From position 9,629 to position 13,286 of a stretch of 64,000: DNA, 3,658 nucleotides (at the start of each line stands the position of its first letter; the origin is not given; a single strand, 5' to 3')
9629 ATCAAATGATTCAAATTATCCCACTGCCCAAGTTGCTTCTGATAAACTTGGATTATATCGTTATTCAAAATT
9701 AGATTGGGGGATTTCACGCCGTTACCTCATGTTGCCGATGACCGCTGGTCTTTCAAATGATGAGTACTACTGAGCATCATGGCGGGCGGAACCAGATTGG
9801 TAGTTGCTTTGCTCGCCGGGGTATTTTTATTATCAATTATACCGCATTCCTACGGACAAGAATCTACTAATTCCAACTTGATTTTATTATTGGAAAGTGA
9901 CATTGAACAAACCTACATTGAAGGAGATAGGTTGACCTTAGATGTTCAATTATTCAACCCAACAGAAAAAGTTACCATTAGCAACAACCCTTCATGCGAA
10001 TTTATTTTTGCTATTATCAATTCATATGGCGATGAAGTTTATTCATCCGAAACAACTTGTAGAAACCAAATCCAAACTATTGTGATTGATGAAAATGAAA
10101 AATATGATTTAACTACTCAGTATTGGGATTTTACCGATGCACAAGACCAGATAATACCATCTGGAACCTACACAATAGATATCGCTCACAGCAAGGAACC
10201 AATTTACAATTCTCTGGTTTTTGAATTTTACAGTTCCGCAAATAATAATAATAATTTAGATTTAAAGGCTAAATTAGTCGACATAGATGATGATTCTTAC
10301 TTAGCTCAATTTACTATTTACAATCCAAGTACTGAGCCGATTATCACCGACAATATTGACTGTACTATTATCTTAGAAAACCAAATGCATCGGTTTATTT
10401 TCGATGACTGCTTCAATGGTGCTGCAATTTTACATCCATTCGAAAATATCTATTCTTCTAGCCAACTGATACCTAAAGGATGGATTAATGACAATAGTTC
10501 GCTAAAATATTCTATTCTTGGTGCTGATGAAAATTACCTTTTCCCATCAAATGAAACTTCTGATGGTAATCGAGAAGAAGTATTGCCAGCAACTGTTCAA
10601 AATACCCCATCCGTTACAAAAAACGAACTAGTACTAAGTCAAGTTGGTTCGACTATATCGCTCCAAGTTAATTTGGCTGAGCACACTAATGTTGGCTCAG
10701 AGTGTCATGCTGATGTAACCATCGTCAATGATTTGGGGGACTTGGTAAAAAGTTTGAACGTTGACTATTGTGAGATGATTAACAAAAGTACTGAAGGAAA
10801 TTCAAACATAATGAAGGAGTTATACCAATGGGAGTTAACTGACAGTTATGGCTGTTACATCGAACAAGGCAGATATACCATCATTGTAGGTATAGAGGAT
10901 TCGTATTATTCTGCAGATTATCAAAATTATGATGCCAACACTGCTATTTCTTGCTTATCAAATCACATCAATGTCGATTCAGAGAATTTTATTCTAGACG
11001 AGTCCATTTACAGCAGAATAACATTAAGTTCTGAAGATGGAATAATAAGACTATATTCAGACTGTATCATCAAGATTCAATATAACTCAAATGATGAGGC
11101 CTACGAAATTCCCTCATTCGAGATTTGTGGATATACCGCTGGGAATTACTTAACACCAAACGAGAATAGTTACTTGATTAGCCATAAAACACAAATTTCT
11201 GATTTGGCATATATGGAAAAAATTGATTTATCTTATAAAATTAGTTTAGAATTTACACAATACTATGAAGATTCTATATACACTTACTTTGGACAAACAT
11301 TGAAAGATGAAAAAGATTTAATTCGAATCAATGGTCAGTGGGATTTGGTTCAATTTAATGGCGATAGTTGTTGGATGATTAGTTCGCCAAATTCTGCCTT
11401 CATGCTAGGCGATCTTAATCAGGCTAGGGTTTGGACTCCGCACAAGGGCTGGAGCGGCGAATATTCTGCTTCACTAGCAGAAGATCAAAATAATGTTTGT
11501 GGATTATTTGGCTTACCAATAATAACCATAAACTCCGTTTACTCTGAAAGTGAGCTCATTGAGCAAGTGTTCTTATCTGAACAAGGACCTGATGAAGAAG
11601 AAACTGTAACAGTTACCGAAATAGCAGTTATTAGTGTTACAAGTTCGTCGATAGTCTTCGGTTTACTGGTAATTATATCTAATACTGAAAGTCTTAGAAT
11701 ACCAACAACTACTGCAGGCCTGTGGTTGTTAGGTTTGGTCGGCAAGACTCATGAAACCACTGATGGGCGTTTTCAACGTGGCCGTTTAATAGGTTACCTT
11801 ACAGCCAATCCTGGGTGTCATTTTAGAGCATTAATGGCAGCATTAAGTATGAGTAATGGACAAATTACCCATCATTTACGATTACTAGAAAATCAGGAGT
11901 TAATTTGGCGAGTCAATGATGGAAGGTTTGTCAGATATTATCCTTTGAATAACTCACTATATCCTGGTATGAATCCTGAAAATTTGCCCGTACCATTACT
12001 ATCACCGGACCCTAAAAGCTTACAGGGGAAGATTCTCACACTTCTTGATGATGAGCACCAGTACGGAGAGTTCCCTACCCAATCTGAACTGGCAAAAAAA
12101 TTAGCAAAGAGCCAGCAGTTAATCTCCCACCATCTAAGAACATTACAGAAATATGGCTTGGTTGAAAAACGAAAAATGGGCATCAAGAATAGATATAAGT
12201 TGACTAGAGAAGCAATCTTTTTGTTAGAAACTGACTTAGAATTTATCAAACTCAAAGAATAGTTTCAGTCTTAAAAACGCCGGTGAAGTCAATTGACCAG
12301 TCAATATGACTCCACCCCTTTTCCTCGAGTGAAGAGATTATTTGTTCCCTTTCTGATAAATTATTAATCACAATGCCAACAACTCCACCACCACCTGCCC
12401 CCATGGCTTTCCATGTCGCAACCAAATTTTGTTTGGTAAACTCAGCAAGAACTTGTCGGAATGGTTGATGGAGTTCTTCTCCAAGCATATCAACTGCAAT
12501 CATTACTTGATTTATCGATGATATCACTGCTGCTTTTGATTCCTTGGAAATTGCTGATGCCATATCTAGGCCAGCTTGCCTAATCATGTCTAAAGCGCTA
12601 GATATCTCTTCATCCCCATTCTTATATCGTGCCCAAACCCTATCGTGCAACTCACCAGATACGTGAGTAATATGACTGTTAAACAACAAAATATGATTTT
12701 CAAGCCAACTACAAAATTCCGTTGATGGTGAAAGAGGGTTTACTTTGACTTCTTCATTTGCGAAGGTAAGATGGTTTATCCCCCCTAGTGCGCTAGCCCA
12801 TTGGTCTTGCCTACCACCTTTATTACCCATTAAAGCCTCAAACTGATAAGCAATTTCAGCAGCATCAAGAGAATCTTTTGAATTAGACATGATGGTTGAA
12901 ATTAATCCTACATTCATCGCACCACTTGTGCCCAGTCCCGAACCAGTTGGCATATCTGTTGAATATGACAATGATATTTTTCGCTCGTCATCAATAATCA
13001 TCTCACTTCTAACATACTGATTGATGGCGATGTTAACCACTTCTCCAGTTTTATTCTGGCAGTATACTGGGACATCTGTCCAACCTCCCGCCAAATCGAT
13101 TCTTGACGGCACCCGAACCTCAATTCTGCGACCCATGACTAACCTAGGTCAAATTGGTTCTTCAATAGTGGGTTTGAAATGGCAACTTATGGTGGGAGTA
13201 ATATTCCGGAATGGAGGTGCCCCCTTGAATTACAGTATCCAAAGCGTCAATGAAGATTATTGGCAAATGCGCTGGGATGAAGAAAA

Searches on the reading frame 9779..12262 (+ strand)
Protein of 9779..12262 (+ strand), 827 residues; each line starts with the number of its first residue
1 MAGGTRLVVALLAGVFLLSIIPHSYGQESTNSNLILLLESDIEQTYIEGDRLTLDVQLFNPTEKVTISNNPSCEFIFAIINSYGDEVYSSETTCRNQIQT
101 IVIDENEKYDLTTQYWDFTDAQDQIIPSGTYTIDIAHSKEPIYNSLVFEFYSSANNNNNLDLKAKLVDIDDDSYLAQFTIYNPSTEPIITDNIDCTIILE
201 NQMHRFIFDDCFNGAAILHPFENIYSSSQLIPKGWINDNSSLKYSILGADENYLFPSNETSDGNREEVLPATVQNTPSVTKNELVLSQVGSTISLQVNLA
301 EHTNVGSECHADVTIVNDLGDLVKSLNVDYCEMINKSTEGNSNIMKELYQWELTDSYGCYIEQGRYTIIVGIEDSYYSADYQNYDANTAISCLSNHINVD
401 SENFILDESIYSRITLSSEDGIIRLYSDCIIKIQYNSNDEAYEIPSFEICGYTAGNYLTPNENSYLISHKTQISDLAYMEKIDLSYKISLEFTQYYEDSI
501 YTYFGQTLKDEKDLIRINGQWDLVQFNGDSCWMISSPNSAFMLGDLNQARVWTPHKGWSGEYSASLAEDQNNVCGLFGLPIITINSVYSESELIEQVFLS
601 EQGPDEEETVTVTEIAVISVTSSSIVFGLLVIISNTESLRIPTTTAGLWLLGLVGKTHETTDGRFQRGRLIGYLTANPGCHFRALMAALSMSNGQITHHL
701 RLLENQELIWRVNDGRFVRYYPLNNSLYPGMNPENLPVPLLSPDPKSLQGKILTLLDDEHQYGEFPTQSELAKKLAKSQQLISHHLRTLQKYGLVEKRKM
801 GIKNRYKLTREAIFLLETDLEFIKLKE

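Call 70: search_protein_families(library=ncbifam, proteins=[window:9779-12262:+], max_evalue=0.01)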
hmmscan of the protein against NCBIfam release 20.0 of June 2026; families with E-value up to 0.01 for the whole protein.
window:9779-12262:+ (827 aa): 11 families
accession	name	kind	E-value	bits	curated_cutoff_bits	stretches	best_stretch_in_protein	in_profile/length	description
NF033788.1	HTH_metalloreg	subfamily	1.2e-16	60.2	55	2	768-813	28-73/77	metalloregulator ArsR/SmtB family transcription factor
NF033789.1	repress_SdpR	subfamily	1.1e-10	41.2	100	2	752-809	13-65/79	autorepressor SdpR family transcription factor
NF041413.1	ArsR_Rv2640c_fam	equivalog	7.1e-08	32.9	155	1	766-817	59-110/118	Rv2640c family ArsR-like transcriptional regulator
TIGR01884.1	cas_HTH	subfamily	5.4e-07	29.2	60.2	1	736-802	131-192/202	CRISPR-associated CARF protein Csa3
NF047906.1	CdPbTransRegCmtR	equivalog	1.1e-06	28.5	150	1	751-811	25-80/104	Cd(II)/Pb(II)-sensing metalloregulatory transcriptional regulator CmtR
NF045707.1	Dbac_1936_reg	equivalog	5.7e-06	26.3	115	1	769-820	34-85/99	ArsR/SmtB-type metalloregulator TsoR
NF007528.0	PRK10141.1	subfamily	3.1e-05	23.8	97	0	768-809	33-74/117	metalloregulator ArsR/SmtB family transcription factor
NF053755.1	MsvR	equivalog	0.0021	17.8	220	0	750-807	16-68/236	transcriptional factor MsvR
NF038251.1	AdcR_fam_Zn_TF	equivalog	0.0037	17.5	175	0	749-805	38-89/143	zinc-dependent MarR family transcriptional regulator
NF005176.1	PRK06655.1-1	equivalog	0.0041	17.1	230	0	97-140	110-152/197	flagellar hook assembly protein FlgD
NF040939.2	trans_reg_lrs14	equivalog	0.0071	16.4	90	0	766-800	37-71/103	Lrs14 family HTH-type transcriptional regulator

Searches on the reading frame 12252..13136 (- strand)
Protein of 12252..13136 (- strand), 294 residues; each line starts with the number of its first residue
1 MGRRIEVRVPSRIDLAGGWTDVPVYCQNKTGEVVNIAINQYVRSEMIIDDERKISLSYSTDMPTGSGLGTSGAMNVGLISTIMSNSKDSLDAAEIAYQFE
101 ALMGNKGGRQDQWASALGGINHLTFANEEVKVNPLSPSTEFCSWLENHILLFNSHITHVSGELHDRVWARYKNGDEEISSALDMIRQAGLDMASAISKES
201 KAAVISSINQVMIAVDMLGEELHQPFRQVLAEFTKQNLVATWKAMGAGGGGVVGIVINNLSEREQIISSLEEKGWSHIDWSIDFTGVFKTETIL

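Call 3: search_protein_families(library=pfam, proteins=[window:12252-13136:-], max_evalue=1)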
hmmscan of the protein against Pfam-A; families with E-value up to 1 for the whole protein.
window:12252-13136:- (294 aa): 2 families
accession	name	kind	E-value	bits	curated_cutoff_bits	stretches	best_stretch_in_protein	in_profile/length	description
PF00288.32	GHMP_kinases_N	-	7.9e-08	32.9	22.3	1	52-119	16-87/87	GHMP kinases N terminal domain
PF08544.19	GHMP_kinases_C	-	0.0019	19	21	1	219-273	29-82/85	GHMP kinases C terminal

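Call 70: search_protein_families(library=ncbifam, proteins=[window:12252-13136:-], max_evalue=0.01)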
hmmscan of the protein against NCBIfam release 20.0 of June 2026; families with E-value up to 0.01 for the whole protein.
window:12252-13136:- (294 aa): 11 families
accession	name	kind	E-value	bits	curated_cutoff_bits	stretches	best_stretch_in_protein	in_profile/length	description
NF049969.1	GlMnHpPKinHddA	equivalog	6e-25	88.4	600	2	55-275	99-321/338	D-glycero-D-manno-heptose 7-phosphate kinase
NF009948.0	PRK13412.1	equivalog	2.2e-23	81.9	721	2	57-283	730-965/974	bifunctional fucokinase/fucose-1-phosphate guanylyltransferase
NF003036.0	PRK03926.1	equivalog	1.6e-08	34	403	1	37-257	59-267/302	mevalonate kinase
TIGR00549.1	mevalon_kin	equivalog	3.6e-08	33.2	163.05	1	49-253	76-273/276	mevalonate kinase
NF003006.0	PRK03817.1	equivalog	5.3e-08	32.2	443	1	53-131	87-169/352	galactokinase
TIGR01920.1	Shik_kin_archae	equivalog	8e-06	25.4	126.85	1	5-119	21-140/266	shikimate kinase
TIGR00131.1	gal_kin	equivalog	8.3e-05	21.6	226.65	1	55-127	112-188/388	galactokinase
TIGR00191.1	thrB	equivalog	0.00016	20.6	168.25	1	51-131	78-155/304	homoserine kinase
NF003472.0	PRK05101.1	equivalog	0.00053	19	499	1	54-123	113-186/382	galactokinase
NF001816.0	PRK00555.1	equivalog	0.0043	16.1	509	1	56-201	94-243/363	galactokinase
NF002288.1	PRK01212.1-4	equivalog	0.0091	15.1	194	0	21-85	50-108/303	homoserine kinase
